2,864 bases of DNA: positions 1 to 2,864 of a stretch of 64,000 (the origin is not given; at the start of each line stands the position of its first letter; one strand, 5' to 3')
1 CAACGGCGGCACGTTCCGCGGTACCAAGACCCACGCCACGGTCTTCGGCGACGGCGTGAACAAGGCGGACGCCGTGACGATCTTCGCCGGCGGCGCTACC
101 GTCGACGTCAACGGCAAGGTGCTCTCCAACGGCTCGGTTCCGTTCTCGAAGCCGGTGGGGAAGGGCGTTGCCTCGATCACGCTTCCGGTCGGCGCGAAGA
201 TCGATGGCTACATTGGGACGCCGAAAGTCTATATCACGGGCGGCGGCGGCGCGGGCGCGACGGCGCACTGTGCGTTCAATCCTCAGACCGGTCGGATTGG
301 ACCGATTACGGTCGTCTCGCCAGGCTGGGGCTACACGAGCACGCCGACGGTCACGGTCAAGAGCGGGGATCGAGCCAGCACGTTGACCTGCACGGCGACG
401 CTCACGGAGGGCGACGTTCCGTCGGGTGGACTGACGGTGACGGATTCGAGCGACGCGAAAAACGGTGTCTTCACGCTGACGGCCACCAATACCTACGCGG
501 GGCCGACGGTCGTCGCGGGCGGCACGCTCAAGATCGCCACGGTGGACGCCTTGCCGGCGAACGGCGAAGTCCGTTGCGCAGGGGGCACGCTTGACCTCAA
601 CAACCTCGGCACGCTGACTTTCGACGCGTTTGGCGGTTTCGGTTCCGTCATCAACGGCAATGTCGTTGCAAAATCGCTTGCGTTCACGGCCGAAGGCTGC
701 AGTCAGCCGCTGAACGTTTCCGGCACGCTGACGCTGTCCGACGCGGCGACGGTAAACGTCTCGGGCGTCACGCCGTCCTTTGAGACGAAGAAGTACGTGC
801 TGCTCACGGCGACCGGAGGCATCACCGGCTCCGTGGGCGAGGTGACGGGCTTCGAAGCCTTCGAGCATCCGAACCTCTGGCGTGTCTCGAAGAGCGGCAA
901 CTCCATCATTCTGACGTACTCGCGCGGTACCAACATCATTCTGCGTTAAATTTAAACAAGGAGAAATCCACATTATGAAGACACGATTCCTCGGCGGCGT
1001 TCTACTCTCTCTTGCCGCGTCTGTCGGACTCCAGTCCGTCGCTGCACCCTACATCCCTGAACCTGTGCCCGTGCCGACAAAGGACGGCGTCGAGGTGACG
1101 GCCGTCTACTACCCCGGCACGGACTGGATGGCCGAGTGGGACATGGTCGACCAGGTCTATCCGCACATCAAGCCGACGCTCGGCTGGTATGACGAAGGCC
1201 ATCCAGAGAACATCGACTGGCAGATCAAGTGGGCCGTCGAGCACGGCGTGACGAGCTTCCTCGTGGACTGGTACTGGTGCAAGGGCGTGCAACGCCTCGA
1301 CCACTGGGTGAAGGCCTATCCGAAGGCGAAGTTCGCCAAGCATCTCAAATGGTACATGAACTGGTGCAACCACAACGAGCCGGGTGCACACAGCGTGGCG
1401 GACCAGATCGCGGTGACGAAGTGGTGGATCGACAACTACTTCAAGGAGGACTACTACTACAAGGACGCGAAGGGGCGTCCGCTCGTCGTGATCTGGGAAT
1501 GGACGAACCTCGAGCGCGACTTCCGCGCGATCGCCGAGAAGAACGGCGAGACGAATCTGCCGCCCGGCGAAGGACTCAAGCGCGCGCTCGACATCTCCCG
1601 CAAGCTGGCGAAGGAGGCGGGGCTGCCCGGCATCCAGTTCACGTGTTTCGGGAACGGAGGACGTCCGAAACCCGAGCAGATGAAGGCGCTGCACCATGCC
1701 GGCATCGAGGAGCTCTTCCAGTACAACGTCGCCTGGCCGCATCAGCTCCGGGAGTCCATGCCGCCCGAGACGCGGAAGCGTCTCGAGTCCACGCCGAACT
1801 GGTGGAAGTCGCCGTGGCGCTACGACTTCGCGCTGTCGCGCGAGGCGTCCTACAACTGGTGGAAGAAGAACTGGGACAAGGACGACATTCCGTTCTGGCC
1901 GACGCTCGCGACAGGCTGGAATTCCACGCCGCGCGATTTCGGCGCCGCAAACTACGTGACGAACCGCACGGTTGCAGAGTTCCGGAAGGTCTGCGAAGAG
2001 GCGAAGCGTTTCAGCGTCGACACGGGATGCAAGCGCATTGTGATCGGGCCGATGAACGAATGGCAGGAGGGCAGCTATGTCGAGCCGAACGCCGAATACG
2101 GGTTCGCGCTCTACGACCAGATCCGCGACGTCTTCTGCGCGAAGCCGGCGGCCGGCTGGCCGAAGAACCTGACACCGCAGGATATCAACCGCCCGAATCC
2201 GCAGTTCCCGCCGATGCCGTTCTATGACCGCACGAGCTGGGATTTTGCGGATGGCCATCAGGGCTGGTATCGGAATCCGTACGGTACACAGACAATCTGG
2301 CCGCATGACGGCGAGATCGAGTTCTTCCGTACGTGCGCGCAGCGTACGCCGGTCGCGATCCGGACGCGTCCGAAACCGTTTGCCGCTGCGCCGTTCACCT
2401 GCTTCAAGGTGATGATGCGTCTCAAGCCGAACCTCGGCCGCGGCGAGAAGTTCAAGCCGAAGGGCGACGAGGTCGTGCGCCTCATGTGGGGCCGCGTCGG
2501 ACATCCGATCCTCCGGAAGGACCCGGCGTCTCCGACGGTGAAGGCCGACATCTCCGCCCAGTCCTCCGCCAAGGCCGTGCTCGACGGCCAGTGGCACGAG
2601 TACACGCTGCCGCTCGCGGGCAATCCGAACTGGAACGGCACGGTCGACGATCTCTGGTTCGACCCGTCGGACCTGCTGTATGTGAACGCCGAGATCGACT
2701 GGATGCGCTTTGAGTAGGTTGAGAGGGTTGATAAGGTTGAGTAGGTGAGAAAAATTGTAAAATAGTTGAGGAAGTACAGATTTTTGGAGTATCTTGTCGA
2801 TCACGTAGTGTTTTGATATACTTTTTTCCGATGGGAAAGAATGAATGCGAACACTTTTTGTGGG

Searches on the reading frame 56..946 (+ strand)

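Call 40: search_protein_families(library=pfam, proteins=[window:56-946:+], max_evalue=0.0001)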
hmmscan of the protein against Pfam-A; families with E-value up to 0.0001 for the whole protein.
window:56-946:+ (297 aa): 1 family
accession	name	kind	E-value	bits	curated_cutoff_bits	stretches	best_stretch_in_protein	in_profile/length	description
PF12951.13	PATR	-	2.6e-06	27.8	27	1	137-160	7-30/30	Passenger-associated-transport-repeat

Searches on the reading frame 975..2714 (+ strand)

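Call 40: search_protein_families(library=pfam, proteins=[window:975-2714:+], max_evalue=0.0001)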
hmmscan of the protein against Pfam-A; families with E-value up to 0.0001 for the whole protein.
window:975-2714:+ (580 aa): 1 family
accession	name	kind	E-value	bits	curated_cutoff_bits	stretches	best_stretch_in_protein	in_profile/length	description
PF14307.12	Glyco_tran_WbsX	-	6.7e-17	62.4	25.1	1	201-379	172-346/350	Glycosyltransferase WbsX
